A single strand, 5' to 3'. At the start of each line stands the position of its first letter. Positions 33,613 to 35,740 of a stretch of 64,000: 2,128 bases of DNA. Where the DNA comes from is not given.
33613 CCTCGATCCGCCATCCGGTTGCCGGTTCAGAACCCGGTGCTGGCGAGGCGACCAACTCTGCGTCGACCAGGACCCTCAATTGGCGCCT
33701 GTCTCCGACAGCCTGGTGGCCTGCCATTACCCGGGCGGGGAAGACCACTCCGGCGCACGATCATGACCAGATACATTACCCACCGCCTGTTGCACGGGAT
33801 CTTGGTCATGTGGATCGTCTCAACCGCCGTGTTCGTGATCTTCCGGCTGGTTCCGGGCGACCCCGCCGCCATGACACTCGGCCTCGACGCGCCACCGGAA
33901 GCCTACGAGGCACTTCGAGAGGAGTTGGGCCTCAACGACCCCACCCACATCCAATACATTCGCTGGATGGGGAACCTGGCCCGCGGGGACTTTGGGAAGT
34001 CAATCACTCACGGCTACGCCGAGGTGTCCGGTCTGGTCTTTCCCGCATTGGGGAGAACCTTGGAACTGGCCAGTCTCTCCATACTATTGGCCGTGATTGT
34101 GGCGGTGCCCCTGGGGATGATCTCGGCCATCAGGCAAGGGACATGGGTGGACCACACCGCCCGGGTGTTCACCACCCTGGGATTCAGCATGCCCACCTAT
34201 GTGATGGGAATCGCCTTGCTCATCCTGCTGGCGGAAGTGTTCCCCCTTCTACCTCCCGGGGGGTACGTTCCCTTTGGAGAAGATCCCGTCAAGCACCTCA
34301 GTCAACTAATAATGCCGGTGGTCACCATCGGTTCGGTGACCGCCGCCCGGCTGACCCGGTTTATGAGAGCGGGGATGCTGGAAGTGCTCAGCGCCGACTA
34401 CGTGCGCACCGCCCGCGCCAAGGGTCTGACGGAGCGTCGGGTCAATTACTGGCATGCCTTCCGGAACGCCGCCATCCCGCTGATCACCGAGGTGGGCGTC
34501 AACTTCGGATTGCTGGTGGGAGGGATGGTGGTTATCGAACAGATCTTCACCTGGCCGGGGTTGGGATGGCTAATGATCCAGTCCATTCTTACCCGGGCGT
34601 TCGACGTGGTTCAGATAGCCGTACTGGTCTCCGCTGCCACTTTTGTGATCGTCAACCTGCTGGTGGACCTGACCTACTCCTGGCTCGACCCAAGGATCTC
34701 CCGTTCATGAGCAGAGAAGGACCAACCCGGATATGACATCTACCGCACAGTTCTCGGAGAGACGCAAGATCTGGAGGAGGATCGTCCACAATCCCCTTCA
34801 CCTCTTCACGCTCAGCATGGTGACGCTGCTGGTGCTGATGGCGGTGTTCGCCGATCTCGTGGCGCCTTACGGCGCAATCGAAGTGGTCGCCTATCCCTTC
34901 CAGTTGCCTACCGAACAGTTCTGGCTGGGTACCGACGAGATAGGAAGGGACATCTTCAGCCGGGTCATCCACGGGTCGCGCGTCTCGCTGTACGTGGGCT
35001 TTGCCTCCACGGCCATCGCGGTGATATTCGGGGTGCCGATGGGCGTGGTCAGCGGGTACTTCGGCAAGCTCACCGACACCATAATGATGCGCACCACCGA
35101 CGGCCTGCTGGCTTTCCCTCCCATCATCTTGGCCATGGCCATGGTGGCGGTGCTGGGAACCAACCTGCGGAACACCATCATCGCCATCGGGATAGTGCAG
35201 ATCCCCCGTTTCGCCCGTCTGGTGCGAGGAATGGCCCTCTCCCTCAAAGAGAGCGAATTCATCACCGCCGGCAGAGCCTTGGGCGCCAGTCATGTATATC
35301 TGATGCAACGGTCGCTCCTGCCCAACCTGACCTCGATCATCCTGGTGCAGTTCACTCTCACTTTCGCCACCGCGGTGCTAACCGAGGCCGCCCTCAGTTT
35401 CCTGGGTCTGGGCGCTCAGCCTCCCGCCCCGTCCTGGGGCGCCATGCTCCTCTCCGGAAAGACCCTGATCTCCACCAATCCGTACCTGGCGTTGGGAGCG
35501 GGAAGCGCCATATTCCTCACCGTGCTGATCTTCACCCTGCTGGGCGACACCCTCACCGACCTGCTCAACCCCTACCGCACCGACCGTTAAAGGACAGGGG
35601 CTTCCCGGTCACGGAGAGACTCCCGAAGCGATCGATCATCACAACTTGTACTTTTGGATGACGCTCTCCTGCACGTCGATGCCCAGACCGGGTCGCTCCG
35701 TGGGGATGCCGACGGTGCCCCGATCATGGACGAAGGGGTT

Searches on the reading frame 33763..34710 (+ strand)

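Call 76: search_protein_families(library=pfam, proteins=[window:33763-34710:+], max_evalue=0.0001)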
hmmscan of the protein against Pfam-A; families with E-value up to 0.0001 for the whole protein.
window:33763-34710:+ (315 aa): 2 families
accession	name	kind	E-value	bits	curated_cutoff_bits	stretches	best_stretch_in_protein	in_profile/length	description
PF00528.27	BPD_transp_1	-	1.5e-38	132.8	26.4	1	114-313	1-183/184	Binding-protein-dependent transport system inner membrane component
PF19300.4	BPD_transp_1_N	-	4.1e-16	59.6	23.8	1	1-88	1-88/114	Binding-prot-dependent transport system membrane comp, N-term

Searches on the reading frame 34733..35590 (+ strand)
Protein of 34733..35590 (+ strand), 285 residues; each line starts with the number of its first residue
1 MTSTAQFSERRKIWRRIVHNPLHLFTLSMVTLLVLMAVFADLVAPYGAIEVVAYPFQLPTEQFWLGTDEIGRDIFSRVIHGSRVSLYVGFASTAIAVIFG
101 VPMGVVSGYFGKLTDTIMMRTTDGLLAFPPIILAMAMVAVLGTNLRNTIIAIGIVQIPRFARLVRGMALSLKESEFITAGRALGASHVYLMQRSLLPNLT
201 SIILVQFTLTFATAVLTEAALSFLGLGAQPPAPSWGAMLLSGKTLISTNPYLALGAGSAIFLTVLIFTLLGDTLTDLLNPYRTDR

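Call 76: search_protein_families(library=pfam, proteins=[window:34733-35590:+], max_evalue=0.0001)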
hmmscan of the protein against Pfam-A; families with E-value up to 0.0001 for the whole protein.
window:34733-35590:+ (285 aa): 2 families
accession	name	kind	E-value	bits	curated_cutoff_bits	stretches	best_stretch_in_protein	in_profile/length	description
PF00528.27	BPD_transp_1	-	3.5e-24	86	26.4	1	100-280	1-180/184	Binding-protein-dependent transport system inner membrane component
PF12911.12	OppC_N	-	9e-08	32.3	23.9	1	11-47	4-40/53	N-terminal TM domain of oligopeptide transport permease C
